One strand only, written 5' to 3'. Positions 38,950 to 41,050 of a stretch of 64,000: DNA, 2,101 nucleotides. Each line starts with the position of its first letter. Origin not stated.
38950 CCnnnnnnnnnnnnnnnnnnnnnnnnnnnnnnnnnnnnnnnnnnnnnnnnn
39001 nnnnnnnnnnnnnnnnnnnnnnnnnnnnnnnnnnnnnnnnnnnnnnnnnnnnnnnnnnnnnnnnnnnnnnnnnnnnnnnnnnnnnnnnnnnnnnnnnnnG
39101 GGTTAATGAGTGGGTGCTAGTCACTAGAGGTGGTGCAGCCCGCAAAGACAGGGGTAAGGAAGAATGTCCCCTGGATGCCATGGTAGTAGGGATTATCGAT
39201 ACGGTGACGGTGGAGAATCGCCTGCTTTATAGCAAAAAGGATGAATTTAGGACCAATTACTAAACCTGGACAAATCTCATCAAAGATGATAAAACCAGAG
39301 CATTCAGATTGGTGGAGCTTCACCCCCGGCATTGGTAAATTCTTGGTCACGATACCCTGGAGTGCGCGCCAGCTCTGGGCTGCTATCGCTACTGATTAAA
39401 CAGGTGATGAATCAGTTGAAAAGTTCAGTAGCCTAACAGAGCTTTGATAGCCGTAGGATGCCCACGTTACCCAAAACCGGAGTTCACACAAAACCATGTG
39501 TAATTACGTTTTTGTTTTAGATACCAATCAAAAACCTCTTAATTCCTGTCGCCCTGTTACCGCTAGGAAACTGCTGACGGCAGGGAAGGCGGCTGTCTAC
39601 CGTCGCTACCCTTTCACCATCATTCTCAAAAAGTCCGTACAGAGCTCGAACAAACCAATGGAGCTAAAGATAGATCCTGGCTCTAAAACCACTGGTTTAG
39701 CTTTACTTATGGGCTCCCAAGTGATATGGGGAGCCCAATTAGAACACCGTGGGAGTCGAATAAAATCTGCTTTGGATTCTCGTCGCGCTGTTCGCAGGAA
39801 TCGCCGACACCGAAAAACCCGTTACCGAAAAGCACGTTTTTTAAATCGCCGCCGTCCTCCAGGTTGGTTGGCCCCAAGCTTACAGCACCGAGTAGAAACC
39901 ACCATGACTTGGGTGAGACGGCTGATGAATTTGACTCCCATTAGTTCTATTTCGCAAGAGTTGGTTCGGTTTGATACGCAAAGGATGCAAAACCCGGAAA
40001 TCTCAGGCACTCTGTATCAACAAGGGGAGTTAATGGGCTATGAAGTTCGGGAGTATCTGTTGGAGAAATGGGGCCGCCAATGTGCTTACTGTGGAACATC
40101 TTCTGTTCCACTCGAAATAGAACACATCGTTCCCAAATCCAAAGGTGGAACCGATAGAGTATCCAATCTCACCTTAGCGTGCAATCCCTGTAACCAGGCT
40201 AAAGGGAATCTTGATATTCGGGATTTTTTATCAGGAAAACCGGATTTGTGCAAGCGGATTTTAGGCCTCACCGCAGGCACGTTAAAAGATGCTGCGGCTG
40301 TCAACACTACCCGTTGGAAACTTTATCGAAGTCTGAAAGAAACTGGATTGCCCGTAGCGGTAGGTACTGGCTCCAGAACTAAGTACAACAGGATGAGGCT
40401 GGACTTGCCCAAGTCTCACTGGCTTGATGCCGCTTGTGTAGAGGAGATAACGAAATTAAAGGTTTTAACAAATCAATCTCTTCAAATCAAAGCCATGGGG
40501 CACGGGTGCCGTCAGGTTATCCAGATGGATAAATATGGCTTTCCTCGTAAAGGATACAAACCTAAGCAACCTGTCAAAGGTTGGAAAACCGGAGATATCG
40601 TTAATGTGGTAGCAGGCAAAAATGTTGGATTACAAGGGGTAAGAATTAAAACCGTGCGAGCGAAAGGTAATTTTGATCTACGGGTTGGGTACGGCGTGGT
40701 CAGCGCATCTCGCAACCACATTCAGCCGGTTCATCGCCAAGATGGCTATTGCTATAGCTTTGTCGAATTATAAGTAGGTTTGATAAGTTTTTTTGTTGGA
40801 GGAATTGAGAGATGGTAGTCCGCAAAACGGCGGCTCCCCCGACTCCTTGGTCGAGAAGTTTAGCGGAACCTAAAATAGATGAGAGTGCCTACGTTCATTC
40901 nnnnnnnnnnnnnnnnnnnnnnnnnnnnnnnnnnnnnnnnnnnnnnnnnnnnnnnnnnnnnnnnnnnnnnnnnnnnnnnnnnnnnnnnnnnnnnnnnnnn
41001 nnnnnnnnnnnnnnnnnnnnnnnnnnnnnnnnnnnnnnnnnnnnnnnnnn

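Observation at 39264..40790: Intact IscB (OMEGA / HEARO-type RNA-guided nuclease) element inserted inside the carboxysome operon between ccmL and ccmM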

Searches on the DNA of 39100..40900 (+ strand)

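Call 4: search_rna_families(source=window, start=39100, end=40900, threshold=evalue, max_evalue=10, show_alignments=3)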
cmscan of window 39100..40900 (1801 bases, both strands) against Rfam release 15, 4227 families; matches with E-value up to 10: 4.
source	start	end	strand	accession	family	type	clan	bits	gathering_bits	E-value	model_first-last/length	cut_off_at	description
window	39352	39438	+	RF02033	HEARO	Gene;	-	28.7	83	0.0014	93-179/211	no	HNH endonuclease-associated RNA and ORF (HEARO) RNA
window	40441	40554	+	RF02316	TtnuHACA9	Gene; snRNA; snoRNA; HACA-box;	-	19.8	100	3.9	1-135/135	no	Tetrahymena snoRNA TtnuHACA9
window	39848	39922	+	RF02260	MAT2A_A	Cis-reg;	-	15.4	40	6.4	1-65/65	no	MAT2A 3'UTR stem loop A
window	39358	39442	+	RF02089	CLRN1-AS1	Gene; lncRNA;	-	12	48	5.4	1-79/79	no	CLRN1 antisense RNA 1 conserved region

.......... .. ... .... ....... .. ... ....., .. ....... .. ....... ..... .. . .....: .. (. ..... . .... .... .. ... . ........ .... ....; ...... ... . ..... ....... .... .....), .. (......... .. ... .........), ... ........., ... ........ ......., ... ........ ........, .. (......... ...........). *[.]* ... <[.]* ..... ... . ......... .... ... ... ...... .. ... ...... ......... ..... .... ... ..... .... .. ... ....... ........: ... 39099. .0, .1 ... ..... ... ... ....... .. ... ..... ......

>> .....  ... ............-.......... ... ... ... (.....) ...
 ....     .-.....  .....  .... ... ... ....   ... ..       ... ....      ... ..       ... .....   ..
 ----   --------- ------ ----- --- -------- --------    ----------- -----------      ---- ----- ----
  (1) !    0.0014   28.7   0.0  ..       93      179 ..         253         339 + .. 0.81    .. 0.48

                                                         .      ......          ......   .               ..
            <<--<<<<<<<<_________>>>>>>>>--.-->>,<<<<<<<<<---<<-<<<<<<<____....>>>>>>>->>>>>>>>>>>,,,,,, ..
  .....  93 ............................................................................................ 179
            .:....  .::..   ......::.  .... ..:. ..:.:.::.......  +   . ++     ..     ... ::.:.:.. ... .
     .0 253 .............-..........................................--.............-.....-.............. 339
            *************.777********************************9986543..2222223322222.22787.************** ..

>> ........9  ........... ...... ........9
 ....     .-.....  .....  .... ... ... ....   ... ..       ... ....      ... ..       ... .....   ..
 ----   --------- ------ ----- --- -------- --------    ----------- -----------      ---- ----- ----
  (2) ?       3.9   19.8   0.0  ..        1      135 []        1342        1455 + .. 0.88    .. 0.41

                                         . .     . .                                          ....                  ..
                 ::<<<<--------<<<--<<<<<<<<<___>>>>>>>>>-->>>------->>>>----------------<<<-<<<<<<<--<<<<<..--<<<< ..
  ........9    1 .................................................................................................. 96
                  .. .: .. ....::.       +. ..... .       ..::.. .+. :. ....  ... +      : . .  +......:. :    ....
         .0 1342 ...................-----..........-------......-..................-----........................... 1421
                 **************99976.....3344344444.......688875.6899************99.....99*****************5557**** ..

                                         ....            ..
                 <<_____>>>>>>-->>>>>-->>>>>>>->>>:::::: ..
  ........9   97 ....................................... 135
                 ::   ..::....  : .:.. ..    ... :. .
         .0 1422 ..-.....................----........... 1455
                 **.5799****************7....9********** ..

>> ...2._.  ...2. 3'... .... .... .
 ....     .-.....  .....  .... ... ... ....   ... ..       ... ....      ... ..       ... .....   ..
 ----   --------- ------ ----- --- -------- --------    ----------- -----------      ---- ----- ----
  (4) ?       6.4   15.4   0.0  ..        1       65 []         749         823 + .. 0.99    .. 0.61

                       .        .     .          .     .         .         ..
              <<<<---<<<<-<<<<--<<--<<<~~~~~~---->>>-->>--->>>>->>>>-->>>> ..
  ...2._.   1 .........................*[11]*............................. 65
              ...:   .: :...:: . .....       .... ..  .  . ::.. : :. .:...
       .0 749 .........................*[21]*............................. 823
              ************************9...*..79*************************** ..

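Call 22: search_rna_families(sources=[L003, L006, L085, L086, L087, L088, L089, L090, L094, L095, L097, L101, L102, L116, L148], threshold=evalue, max_evalue=0.01)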
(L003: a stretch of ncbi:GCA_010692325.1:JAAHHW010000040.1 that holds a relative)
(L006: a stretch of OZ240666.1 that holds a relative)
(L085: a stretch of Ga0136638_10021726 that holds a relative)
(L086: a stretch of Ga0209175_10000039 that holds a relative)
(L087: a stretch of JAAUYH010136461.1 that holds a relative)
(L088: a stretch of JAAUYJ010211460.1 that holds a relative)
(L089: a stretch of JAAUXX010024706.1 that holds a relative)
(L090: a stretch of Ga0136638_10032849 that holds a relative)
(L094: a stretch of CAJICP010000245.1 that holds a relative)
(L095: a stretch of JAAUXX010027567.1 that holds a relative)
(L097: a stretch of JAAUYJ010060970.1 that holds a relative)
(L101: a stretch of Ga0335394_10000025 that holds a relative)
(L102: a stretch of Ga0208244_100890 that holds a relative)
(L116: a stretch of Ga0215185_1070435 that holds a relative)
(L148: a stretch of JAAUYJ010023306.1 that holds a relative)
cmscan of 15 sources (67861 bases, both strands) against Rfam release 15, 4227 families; matches with E-value up to 0.01: 15.
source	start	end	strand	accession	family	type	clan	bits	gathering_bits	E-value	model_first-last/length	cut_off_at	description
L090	284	499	+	RF02033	HEARO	Gene;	-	160.4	83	5.1e-34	1-211/211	no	HNH endonuclease-associated RNA and ORF (HEARO) RNA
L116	992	1215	+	RF02033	HEARO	Gene;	-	145.3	83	2.4e-30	1-211/211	no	HNH endonuclease-associated RNA and ORF (HEARO) RNA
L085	289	511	+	RF02033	HEARO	Gene;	-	142.6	83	1.1e-29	1-211/211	no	HNH endonuclease-associated RNA and ORF (HEARO) RNA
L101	1232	1465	+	RF02033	HEARO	Gene;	-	131.8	83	4.5e-27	1-211/211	no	HNH endonuclease-associated RNA and ORF (HEARO) RNA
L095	205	440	+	RF02033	HEARO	Gene;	-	120.2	83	2.9e-24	1-211/211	no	HNH endonuclease-associated RNA and ORF (HEARO) RNA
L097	1248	1478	+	RF02033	HEARO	Gene;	-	117.5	83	1.3e-23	1-211/211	no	HNH endonuclease-associated RNA and ORF (HEARO) RNA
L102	1266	1467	+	RF02033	HEARO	Gene;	-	102.6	83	5.7e-20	1-211/211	no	HNH endonuclease-associated RNA and ORF (HEARO) RNA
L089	1257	1473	+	RF02033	HEARO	Gene;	-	96.9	83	1.4e-18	1-211/211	no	HNH endonuclease-associated RNA and ORF (HEARO) RNA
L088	498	715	+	RF02033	HEARO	Gene;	-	93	83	1.2e-17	1-211/211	no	HNH endonuclease-associated RNA and ORF (HEARO) RNA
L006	4528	4696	+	RF02033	HEARO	Gene;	-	87.6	83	2.6e-16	1-211/211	no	HNH endonuclease-associated RNA and ORF (HEARO) RNA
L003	5752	5975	+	RF02033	HEARO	Gene;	-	85.7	83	7.4e-16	1-211/211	no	HNH endonuclease-associated RNA and ORF (HEARO) RNA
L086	1262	1480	+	RF02033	HEARO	Gene;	-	79.5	83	2.3e-14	1-211/211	no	HNH endonuclease-associated RNA and ORF (HEARO) RNA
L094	1247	1467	+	RF02033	HEARO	Gene;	-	58.3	83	3.4e-09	1-211/211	no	HNH endonuclease-associated RNA and ORF (HEARO) RNA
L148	1129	1349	+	RF02033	HEARO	Gene;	-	56.6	83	9e-09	1-211/211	no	HNH endonuclease-associated RNA and ORF (HEARO) RNA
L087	1086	1281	+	RF02033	HEARO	Gene;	-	52.3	83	9.6e-08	1-211/211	no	HNH endonuclease-associated RNA and ORF (HEARO) RNA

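Call 24: search_rna_families(source=L002, start=5500, end=7500, threshold=evalue, max_evalue=1, show_alignments=1)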
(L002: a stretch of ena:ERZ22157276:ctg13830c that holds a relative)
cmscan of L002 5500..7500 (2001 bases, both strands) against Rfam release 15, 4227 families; matches with E-value up to 1: 1.
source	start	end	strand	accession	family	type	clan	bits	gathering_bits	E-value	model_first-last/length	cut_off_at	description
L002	5755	5978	+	RF02033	HEARO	Gene;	-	78.9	83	9.8e-16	1-211/211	no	HNH endonuclease-associated RNA and ORF (HEARO) RNA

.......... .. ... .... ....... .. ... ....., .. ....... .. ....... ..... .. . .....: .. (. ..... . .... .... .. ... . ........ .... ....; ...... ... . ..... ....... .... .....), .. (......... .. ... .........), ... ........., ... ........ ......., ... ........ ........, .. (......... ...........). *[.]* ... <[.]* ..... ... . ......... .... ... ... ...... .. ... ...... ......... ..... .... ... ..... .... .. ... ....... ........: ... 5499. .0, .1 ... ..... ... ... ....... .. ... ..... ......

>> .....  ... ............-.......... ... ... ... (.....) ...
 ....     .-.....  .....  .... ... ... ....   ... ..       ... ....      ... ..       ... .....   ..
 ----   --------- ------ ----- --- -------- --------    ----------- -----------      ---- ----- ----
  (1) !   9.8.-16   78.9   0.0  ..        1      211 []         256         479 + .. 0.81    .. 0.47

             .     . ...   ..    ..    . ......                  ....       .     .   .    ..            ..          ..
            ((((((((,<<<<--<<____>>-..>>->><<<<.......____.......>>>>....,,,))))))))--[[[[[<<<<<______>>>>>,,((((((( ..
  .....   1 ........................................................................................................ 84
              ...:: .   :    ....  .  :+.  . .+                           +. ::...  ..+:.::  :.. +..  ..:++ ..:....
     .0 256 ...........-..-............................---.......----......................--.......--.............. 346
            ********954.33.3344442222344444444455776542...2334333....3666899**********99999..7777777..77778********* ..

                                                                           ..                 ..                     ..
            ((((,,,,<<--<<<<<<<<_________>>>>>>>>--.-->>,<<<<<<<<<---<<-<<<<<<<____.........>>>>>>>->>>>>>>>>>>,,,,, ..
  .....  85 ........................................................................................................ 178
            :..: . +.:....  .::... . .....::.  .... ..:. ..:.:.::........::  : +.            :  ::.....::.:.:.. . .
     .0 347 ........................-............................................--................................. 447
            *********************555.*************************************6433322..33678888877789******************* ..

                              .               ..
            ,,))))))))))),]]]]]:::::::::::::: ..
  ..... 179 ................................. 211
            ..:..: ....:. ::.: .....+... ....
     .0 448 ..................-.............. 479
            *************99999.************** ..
